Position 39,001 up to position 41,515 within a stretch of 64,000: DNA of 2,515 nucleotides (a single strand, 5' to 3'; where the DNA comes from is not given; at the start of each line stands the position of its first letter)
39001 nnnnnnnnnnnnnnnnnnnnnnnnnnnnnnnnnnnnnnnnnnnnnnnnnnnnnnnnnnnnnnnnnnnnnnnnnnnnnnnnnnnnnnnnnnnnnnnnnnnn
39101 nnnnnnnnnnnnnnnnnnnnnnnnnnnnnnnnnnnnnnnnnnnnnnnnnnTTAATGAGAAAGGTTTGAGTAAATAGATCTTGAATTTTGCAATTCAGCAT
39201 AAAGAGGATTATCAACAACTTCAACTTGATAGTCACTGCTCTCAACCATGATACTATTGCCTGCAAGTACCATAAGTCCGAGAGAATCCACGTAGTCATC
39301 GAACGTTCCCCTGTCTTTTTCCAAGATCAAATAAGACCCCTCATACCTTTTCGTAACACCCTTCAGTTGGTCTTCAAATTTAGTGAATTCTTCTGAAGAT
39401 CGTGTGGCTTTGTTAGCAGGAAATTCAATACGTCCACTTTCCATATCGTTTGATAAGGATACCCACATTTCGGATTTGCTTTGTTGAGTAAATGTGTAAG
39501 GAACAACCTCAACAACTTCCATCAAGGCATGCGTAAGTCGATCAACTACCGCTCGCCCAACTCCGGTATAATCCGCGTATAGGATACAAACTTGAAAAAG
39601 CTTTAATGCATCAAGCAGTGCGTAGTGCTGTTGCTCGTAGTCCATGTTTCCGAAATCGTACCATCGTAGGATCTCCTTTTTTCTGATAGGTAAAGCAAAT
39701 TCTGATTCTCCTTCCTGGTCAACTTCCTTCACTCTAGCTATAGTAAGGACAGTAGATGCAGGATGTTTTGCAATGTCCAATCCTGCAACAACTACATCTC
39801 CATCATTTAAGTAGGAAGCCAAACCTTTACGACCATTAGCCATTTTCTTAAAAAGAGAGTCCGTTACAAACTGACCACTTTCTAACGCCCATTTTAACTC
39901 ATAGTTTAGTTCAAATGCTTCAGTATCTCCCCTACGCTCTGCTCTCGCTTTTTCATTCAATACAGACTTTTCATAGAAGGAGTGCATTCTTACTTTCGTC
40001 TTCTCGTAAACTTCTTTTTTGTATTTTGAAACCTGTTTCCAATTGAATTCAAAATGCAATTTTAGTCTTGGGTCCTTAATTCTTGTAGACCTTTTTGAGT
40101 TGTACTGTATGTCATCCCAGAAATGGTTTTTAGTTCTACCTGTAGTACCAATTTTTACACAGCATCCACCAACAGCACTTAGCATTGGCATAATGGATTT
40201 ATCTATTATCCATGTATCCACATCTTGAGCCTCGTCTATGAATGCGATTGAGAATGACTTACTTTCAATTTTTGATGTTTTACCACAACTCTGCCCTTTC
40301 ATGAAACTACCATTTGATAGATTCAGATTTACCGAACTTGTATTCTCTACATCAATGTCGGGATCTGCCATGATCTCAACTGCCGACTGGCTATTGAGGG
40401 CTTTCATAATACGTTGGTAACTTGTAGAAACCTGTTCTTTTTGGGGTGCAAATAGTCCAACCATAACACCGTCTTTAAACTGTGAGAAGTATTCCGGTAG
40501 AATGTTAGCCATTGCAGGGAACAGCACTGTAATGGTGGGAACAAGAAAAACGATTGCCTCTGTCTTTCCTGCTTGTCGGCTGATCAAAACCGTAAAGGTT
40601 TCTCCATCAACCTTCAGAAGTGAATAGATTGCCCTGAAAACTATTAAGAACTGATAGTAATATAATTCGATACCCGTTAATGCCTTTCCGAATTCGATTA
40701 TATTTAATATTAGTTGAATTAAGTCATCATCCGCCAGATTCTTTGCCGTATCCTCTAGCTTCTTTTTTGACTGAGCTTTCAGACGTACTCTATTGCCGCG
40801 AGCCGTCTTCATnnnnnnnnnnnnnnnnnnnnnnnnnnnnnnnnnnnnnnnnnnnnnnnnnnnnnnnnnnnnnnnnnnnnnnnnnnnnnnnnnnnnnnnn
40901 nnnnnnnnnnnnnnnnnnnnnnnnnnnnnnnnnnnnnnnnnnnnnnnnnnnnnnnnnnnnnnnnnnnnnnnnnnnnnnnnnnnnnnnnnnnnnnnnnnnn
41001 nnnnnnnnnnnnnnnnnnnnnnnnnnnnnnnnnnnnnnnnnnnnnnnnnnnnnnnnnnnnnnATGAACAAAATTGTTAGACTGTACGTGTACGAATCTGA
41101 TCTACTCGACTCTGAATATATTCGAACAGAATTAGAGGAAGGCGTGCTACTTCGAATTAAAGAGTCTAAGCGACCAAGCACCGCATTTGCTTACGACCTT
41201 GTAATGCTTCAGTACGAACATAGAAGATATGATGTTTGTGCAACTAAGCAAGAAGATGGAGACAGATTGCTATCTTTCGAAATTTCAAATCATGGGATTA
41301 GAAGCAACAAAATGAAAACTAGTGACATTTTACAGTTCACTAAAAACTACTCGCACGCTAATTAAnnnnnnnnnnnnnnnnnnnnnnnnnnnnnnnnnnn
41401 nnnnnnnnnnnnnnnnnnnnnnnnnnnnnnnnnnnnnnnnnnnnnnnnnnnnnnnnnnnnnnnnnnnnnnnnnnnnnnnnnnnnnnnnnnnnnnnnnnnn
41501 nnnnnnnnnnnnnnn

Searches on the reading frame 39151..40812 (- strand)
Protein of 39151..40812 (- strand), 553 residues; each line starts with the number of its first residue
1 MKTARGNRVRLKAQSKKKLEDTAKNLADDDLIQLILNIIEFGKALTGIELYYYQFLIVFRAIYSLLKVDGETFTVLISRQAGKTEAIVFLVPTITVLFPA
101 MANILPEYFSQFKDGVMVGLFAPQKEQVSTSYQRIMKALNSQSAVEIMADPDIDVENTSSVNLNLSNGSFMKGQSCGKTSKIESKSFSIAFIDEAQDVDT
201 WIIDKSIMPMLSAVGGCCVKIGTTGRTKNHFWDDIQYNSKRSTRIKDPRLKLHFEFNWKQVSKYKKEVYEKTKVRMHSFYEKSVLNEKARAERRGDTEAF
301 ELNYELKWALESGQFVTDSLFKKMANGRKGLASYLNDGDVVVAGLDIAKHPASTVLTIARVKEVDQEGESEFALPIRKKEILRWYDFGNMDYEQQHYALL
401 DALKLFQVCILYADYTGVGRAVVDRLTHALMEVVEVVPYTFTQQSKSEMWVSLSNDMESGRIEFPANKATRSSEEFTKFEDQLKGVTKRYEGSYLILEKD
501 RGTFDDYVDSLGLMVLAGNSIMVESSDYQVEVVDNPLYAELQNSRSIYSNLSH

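Call 10: search_protein_families(library=pfam, proteins=[window:39151-40812:-], max_evalue=0.01)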
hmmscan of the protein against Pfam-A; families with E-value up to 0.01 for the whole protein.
window:39151-40812:- (553 aa): 1 family
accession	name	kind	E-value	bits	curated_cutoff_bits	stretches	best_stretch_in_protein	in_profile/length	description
PF17289.8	Terminase_6C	-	8.4e-07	29.5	22.6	1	380-514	27-151/155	Terminase RNaseH-like domain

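Call 11: search_protein_families(library=phrogs, proteins=[window:39151-40812:-], max_evalue=0.01)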
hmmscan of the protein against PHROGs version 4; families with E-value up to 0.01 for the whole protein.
window:39151-40812:- (553 aa): 5 families
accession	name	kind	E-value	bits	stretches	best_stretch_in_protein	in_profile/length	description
phrog_2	-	head and packaging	4.8e-18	66.3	1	59-516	275-590/807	terminase large subunit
phrog_5909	-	head and packaging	1.3e-08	35.4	1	378-468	135-222/285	terminase large subunit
phrog_5713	-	head and packaging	2e-07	32.1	1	389-468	3-79/143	terminase large subunit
phrog_675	-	head and packaging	1.8e-06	27.5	1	109-223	79-190/576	terminase large subunit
phrog_27743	-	unknown function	0.0038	17.9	1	394-436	81-123/233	-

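Call 23: find_related_loci(query=window:39151-40812:-, collection=viral_contigs, flank=6000)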
Query window:39151-40812:- (553 aa) in viral_contigs; peptide patterns used: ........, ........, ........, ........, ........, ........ (x = any residue, [..] = any of these).
1 stretches matched a pattern, but none encodes a relative of the query by tblastn (E <= 1e-3).

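Call 25: find_homologous_proteins(query=window:39151-40812:-)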
Query window:39151-40812:- (553 aa): 445 proteins with E <= 0.001 among 8000 candidates; the best 120 are listed.
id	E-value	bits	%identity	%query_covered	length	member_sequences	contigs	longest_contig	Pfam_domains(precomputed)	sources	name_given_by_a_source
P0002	0.0e+0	1232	100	100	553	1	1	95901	PF17289.9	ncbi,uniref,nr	ncbi:phage terminase large subunit family protein [Flammeovirga agarivorans]|uniref:Terminase large 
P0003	2.4e-156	539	49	95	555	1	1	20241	-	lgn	-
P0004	1.6e-154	533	52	87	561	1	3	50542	PF17289.9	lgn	-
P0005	1.1e-153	531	51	91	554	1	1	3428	PF17289.9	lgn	-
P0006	2.1e-152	526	49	92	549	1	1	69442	-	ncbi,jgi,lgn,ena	jgi:hypothetical protein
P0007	3.0e-152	526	50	92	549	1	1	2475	-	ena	-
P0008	6.6e-151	521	48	95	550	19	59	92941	-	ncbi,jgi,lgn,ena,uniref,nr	jgi:hypothetical protein|uniref:Terminase n=1 Tax=Myoviridae sp. ctByu2 TaxID=2827668 RepID=A0A8S5SA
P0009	6.7e-151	521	48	95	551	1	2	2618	-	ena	-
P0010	8.3e-151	521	52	87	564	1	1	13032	-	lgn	-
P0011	8.9e-150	518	48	96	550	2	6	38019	-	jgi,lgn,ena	-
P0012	5.2e-149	515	49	92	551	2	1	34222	-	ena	-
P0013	5.8e-149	515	47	95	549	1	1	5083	-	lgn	-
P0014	6.6e-149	515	50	92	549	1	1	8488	PF17289.9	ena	-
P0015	2.4e-148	513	48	93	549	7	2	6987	-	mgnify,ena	mgnify:CR=1 FL=1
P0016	2.5e-148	513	48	93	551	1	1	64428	PF17289.9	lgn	-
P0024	4.6e-147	509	47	93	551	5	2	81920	PF17289.9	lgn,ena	-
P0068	1.0e-143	498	49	92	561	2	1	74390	-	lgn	-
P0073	3.1e-143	496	46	94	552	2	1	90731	-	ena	-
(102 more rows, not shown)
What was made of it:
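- Tried and rejected: The nearest TerL is 52% identical (call 25), so covariation and conservation of this exact region cannot be assessed.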

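Call 26: find_encoding_contigs(protein=P0002, flank=10000, max_places=3)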
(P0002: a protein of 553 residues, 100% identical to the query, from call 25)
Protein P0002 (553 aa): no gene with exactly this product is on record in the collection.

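Call 27: find_encoding_contigs(protein=P0004, flank=8000, max_places=3)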
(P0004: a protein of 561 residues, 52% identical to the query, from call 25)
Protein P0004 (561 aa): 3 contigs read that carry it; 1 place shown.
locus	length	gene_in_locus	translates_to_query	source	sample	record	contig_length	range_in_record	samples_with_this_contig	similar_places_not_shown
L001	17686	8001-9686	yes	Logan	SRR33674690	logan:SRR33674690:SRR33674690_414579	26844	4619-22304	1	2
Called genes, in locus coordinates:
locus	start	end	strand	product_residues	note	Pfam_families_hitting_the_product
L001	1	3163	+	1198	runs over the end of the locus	-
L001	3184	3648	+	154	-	-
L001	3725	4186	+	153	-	-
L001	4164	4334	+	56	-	-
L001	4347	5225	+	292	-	PF01734:Patatin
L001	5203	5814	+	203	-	PF05105:Phage_holin_4_1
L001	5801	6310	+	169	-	PF01832:Glucosaminidase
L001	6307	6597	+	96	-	-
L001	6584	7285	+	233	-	-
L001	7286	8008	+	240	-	-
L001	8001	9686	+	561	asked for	PF17289:Terminase_6C (weak)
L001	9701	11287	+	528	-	PF05133:SPP1_portal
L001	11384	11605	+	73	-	-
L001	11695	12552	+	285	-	-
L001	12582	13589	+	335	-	PF13252:Phage_capsid_3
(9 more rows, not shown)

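Call 28: find_encoding_contigs(protein=P0006, flank=8000, max_places=3)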
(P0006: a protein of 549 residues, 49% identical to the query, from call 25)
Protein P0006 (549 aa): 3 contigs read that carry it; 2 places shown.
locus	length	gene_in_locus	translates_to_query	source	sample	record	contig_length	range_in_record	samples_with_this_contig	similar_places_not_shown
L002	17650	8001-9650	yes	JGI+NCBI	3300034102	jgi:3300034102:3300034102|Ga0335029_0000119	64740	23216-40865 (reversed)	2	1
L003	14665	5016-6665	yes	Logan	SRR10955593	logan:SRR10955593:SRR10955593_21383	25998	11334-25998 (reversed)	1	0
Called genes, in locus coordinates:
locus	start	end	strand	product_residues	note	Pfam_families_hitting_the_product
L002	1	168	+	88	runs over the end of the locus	-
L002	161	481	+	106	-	-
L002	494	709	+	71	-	-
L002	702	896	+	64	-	-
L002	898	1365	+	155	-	PF04002:RadC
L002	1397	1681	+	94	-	PF27050:Phage_P22_Y8K6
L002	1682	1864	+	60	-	-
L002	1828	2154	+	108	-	-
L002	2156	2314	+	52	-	-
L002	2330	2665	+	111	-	-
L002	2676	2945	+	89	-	-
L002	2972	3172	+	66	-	-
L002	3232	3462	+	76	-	-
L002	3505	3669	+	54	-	-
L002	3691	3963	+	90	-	-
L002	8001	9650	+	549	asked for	-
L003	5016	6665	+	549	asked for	-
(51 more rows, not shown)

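Call 63: find_encoding_contigs(protein=P0008, flank=10000, max_places=4)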
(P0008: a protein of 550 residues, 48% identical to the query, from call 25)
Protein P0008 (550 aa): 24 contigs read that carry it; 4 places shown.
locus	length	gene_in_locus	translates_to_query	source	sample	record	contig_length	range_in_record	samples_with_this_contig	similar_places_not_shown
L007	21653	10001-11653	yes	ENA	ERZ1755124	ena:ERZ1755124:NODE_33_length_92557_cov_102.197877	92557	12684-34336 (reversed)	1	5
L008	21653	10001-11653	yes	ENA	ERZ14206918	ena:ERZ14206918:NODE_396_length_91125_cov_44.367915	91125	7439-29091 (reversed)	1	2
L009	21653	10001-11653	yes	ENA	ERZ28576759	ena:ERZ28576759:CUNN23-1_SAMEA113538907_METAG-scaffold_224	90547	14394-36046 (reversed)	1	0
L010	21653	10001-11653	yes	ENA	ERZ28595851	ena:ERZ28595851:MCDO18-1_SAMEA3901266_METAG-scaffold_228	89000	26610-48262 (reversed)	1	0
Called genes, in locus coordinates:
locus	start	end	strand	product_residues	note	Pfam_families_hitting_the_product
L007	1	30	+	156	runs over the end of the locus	PF00210:Ferritin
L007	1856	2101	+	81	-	-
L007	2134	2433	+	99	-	-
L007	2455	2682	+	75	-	-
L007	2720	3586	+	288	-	-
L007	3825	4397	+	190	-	-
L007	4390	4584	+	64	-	-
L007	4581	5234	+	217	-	-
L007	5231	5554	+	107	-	-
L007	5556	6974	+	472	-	-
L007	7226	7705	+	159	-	-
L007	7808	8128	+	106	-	-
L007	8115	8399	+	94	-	-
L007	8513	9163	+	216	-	-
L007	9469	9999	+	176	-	PF01242:PTPS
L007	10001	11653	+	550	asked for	-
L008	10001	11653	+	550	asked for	-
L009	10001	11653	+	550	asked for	-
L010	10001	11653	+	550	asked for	-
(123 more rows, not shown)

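Call 64: find_encoding_contigs(protein=P0003, flank=10000, max_places=2)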
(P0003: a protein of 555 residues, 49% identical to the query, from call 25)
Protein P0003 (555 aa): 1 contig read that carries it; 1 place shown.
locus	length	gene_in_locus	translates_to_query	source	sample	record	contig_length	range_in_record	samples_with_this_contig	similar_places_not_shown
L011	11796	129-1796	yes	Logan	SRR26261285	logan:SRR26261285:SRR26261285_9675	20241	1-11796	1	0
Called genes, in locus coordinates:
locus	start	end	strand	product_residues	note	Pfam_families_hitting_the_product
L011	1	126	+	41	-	?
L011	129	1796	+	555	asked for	-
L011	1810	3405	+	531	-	PF05133:SPP1_portal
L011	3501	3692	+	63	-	-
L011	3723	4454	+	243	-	-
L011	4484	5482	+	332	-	PF25209:Phage_capsid_4 (weak), PF13252:Phage_capsid_3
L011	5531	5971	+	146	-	-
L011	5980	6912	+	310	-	-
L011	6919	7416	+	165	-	-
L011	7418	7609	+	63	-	-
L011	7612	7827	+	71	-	-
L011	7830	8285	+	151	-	-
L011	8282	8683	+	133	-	-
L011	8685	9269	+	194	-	-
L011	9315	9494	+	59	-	-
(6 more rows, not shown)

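Call 72: search_dna_similar(query=window:39151-40812:-, collection=phages, mode=protein, max_rows=25)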
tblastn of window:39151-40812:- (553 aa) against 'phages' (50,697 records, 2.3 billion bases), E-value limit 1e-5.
Records with a match: 12; places in all: 12; records where one place covers at least 80% of the query: 10.
Best place of each record, by identity: <60% 12.
By first word of the organism name: Streptomyces 6; Bacillus 4; Bacteriophage 1; Bacteroides 1.
By host as written in the record: Bacillus cereus 2; Streptomyces sp. 5a 2; Streptomyces lividans JI 1326 2; Bacillus megaterium str. ATCC 43725 2; - 1; Bacteroides salyersiae BSC162 1; Streptomyces turgidiscabies 1; Streptomyces mirabilis NRRL B-2400 1.
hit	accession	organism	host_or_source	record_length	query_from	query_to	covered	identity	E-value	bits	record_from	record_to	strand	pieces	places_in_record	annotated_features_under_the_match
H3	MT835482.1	Bacteriophage sp.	human fecal samples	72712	40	550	92%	46.6%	3e-79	466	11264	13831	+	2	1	record has no annotation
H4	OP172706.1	Bacteroides phage BS162P1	Bacteroides salyersiae BSC162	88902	40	538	90%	46.3%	1e-81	454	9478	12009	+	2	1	hypothetical protein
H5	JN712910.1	Bacillus phage BCD7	Bacillus cereus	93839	41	550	92%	31.8%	5e-70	250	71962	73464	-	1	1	putative terminase large subunit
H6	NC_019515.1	Bacillus phage BCD7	Bacillus cereus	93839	41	550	92%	31.8%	5e-70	250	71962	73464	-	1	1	putative terminase large subunit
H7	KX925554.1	Streptomyces phage BRock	Streptomyces sp. 5a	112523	40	538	90%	30.4%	1e-64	234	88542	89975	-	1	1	terminase large subunit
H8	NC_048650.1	Streptomyces phage BRock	Streptomyces sp. 5a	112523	40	538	90%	30.4%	1e-64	234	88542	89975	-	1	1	terminase large subunit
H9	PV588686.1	Streptomyces phage pSt2308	Streptomyces turgidiscabies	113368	40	538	90%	30.4%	1e-62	229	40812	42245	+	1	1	terminase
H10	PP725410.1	Streptomyces phage GiJojo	Streptomyces mirabilis NRRL B-2400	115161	40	538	90%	30.0%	3e-62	228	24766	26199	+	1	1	61: terminase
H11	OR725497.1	Streptomyces phage LuckySocke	Streptomyces lividans JI 1326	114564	40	538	90%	29.9%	6e-61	224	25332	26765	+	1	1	70: terminase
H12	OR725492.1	Streptomyces phage Alone3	Streptomyces lividans JI 1326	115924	40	538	90%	29.9%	6e-61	224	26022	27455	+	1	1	71: terminase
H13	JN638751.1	Bacillus phage G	Bacillus megaterium str. ATCC 43725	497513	72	474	73%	24.4%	5e-22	107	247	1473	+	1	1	1: gp1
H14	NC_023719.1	Bacillus phage G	Bacillus megaterium str. ATCC 43725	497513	72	474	73%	24.4%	5e-22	107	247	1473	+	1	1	1: gp1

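Call 101: find_encoding_contigs(protein=P0073, flank=10000, max_places=1)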
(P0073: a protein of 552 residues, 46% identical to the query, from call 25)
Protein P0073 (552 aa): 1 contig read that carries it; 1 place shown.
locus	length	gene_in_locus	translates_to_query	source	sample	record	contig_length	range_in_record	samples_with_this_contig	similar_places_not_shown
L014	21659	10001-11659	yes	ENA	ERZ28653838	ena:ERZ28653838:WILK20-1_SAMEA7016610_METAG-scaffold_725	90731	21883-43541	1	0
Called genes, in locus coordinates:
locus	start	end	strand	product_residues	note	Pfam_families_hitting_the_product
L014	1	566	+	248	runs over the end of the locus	PF01028:Topoisom_I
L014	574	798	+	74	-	PF13619:KTSC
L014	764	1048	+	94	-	-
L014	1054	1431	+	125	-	PF26991:DUF8317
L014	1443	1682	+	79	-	-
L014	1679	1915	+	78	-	-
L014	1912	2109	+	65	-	-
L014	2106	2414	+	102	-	-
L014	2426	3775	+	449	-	-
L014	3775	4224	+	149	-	PF03013:Pyr_excise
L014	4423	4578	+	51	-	-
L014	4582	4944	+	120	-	-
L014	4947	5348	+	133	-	PF09643:YopX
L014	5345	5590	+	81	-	-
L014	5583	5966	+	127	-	-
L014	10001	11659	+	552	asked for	-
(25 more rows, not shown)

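Call 102: find_encoding_contigs(protein=P0068, flank=10000, max_places=1)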
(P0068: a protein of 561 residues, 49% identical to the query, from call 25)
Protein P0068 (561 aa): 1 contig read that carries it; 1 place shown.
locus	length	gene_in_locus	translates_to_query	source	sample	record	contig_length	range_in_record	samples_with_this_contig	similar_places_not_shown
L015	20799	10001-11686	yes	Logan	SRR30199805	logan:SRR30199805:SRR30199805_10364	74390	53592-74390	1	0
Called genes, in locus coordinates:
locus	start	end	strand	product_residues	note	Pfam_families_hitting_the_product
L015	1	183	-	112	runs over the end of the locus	-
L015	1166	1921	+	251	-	PF01028:Topoisom_I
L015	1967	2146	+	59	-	-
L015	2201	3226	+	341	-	-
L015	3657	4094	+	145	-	-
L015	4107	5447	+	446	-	-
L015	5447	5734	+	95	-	-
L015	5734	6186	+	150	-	-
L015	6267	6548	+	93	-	-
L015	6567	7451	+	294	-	-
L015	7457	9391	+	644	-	-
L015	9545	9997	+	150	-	-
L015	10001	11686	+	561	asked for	-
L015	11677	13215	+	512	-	PF05133:SPP1_portal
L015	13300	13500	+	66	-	-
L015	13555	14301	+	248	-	-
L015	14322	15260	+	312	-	PF25209:Phage_capsid_4, PF13252:Phage_capsid_3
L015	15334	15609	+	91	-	-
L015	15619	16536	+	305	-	-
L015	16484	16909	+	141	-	-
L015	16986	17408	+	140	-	-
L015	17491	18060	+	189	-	-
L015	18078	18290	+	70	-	-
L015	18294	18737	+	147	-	-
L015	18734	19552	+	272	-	-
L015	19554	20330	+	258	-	PF00041:fn3 (faint)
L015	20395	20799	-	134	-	?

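Call 103: find_encoding_contigs(protein=P0024, flank=10000, max_places=1)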
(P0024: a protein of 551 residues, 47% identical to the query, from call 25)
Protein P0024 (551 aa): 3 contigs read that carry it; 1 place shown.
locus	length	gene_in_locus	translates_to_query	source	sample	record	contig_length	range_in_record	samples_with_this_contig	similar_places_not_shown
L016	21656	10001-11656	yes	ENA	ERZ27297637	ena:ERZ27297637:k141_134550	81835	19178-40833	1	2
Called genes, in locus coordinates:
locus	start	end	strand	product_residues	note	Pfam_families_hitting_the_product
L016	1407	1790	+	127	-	-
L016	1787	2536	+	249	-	PF01028:Topoisom_I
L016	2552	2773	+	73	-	-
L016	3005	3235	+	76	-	-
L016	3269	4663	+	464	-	-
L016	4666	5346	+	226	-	-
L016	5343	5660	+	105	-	-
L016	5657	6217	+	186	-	-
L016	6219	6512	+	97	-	-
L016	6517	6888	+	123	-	-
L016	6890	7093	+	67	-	-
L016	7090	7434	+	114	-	-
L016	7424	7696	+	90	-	-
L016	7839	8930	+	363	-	-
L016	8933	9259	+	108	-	-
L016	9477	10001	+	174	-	PF01242:PTPS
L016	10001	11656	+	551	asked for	PF17289:Terminase_6C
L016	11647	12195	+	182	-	PF00583:Acetyltransf_1, PF13673:Acetyltransf_10 (weak)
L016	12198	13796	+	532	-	PF05133:SPP1_portal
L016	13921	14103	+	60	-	-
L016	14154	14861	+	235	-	-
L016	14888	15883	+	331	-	PF25209:Phage_capsid_4 (faint), PF13252:Phage_capsid_3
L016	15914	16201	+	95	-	-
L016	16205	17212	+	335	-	-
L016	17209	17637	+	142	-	-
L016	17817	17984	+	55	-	-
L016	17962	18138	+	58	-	-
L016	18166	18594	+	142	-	-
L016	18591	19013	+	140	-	-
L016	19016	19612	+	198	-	-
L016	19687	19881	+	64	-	-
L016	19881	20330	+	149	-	-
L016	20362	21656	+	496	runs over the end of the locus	-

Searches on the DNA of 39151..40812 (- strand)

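Call 68: search_rna_families(source=L010, start=1, end=2600, threshold=evalue, max_evalue=0.1)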
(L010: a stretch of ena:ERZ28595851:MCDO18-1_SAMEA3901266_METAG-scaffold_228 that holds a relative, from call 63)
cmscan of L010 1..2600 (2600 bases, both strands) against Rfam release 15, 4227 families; matches with E-value up to 0.1: 0.
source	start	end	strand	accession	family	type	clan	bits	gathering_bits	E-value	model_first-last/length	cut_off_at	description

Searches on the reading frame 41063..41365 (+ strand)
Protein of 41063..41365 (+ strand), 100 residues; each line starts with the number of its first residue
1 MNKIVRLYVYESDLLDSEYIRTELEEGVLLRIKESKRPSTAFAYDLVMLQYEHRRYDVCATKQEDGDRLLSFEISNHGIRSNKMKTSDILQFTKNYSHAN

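Call 10: search_protein_families(library=pfam, proteins=[window:41063-41365:+], max_evalue=0.01)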
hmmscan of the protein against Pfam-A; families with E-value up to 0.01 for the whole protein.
window:41063-41365:+ (100 aa): 0 families

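Call 11: search_protein_families(library=phrogs, proteins=[window:41063-41365:+], max_evalue=0.01)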
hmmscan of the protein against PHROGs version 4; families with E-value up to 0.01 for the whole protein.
window:41063-41365:+ (100 aa): 0 families

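Call 38: search_protein_families(library=padloc, proteins=[window:41063-41365:+], max_evalue=1)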
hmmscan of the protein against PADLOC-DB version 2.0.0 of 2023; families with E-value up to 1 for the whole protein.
window:41063-41365:+ (100 aa): 0 families

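Call 39: search_protein_families(library=ncbifam, proteins=[window:41063-41365:+], max_evalue=1)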
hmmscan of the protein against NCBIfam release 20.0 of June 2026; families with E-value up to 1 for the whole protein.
window:41063-41365:+ (100 aa): 0 families

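Call 85: search_solved_structures(query=window:41063-41365:+, max_evalue=1)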
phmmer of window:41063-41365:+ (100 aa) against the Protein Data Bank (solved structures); distinct sequences matched with E-value up to 1: 0.
